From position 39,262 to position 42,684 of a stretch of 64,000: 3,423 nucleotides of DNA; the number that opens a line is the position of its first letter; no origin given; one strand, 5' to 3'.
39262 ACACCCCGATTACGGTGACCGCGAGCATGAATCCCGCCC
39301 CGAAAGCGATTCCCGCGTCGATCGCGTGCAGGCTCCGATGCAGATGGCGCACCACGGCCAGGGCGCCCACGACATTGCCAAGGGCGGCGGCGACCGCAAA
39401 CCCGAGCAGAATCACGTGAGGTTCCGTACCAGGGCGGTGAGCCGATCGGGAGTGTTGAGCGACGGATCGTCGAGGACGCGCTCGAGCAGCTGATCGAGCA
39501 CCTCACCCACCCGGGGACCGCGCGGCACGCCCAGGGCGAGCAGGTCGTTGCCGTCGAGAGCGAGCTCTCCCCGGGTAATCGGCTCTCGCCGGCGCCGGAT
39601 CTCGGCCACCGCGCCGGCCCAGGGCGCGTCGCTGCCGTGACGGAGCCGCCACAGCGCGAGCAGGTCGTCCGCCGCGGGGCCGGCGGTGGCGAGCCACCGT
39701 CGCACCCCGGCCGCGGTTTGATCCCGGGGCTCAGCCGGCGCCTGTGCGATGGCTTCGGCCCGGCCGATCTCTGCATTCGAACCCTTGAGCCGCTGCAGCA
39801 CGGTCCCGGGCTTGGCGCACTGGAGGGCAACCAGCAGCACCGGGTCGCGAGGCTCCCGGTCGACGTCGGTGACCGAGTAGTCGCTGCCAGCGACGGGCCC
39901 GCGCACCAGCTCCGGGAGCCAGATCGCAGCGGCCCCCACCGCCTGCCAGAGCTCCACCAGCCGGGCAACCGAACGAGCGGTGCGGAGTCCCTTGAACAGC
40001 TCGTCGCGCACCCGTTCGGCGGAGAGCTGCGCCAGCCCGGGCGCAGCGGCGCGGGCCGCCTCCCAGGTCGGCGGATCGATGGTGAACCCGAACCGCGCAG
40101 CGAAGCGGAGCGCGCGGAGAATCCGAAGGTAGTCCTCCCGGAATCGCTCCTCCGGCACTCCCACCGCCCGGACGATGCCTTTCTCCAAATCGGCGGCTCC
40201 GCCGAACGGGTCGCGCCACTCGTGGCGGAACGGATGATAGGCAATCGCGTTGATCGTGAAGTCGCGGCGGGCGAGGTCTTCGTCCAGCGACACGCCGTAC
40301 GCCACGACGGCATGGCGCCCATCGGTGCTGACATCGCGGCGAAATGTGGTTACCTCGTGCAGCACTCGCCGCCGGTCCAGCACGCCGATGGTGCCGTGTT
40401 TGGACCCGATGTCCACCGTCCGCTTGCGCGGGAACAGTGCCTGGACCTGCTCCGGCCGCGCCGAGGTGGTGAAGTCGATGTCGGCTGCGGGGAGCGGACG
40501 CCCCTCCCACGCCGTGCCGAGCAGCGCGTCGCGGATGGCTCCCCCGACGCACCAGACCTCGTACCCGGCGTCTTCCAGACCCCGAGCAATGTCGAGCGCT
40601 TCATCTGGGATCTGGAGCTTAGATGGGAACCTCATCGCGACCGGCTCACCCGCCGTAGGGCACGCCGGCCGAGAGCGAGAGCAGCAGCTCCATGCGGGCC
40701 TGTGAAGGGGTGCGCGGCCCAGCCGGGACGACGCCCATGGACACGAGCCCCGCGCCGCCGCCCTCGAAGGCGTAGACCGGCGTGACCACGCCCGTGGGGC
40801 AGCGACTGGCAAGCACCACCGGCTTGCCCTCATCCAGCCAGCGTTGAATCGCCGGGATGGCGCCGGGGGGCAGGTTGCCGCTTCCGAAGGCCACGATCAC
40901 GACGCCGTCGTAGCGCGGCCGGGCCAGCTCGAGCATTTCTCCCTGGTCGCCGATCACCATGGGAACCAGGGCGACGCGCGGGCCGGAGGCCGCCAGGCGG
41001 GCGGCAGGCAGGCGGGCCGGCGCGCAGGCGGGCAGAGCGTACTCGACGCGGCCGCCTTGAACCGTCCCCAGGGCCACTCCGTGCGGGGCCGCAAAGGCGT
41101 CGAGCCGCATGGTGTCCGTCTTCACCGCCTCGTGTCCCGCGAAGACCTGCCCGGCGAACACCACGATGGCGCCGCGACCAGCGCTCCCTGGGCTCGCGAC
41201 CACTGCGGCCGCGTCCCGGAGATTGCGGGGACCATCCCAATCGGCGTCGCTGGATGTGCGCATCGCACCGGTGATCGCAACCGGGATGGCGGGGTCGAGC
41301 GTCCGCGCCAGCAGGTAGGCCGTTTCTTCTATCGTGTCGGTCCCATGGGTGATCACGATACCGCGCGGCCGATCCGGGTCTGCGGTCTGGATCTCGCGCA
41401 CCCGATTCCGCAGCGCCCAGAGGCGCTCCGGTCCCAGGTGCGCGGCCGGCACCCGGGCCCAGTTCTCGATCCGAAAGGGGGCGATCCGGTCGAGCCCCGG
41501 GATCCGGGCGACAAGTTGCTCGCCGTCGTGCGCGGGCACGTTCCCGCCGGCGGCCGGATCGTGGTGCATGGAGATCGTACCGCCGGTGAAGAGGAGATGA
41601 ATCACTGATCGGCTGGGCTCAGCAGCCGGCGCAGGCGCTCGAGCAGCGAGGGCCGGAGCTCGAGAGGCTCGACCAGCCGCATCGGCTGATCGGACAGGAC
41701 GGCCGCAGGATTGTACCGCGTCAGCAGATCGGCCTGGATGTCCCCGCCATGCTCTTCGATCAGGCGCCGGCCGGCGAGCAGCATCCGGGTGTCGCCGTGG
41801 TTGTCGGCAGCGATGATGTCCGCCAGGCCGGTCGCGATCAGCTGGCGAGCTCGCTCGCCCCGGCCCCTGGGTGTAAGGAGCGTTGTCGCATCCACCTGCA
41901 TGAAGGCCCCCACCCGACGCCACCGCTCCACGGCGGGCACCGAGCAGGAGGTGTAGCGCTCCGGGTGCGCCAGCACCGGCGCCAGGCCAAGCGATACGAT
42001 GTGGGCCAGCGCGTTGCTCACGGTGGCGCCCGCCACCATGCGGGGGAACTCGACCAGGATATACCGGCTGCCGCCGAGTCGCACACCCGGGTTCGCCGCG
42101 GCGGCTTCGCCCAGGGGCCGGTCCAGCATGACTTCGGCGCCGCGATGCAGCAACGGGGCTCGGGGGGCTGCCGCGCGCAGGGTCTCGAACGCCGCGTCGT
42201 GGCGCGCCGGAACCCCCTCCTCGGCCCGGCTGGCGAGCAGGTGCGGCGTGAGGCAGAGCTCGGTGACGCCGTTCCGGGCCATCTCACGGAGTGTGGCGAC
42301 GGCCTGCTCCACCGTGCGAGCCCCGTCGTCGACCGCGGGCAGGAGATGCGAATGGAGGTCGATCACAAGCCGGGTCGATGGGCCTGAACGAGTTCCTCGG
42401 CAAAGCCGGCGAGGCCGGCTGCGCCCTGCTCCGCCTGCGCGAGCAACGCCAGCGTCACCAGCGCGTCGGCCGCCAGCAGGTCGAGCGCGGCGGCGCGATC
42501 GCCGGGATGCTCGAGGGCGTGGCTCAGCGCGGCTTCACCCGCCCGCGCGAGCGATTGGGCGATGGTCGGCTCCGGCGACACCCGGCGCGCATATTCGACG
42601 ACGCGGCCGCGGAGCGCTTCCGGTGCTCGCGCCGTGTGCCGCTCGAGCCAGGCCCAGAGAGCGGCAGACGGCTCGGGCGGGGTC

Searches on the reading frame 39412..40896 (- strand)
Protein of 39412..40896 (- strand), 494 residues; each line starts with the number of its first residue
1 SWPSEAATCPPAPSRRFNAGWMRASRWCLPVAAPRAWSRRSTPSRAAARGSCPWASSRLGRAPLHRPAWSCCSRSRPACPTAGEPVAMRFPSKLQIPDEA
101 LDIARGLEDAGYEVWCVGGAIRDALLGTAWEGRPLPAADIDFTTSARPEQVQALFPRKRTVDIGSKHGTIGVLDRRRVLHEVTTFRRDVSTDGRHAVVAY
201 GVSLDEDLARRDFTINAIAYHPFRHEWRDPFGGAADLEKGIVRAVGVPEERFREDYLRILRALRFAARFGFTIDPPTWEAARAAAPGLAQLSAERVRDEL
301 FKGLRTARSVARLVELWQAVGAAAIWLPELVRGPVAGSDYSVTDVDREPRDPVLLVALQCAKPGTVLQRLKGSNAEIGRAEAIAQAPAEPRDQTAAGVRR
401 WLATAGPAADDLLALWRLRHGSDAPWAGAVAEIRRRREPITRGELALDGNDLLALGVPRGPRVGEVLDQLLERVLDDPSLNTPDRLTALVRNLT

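Call 23: search_protein_families(library=pfam, proteins=[window:39412-40896:-], max_evalue=0.001)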
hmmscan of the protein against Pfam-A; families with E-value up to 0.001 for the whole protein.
window:39412-40896:- (494 aa): 3 families
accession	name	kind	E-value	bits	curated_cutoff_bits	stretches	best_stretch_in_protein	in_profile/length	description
PF01743.26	PolyA_pol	-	9.7e-30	103.9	23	1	115-243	2-126/126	Poly A polymerase head domain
PF12627.12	PolyA_pol_RNAbd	-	2.7e-10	40.3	22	1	270-330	1-60/64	Probable RNA and SrmB- binding site of polymerase A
PF13735.12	tRNA_NucTran2_2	-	2.4e-06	28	27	1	354-488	13-147/149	tRNA nucleotidyltransferase domain 2 putative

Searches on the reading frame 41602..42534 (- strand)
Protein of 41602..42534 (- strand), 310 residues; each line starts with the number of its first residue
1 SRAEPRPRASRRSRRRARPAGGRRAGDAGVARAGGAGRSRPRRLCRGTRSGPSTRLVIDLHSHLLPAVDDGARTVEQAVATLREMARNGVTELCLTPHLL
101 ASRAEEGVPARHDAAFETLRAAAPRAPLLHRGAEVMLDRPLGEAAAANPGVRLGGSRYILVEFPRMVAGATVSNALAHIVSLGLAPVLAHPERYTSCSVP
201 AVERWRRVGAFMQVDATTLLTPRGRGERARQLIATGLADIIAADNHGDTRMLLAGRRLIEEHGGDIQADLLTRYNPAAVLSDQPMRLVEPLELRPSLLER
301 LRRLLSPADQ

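Call 23: search_protein_families(library=pfam, proteins=[window:41602-42534:-], max_evalue=0.001)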
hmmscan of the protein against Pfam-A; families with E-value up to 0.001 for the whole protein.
window:41602-42534:- (310 aa): 1 family
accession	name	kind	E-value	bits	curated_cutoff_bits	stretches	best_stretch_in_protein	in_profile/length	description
PF19567.5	CpsB_CapC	-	8.5e-37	127.3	27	1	57-280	1-233/234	Capsular polysaccharide synthesis, CpsB/CapC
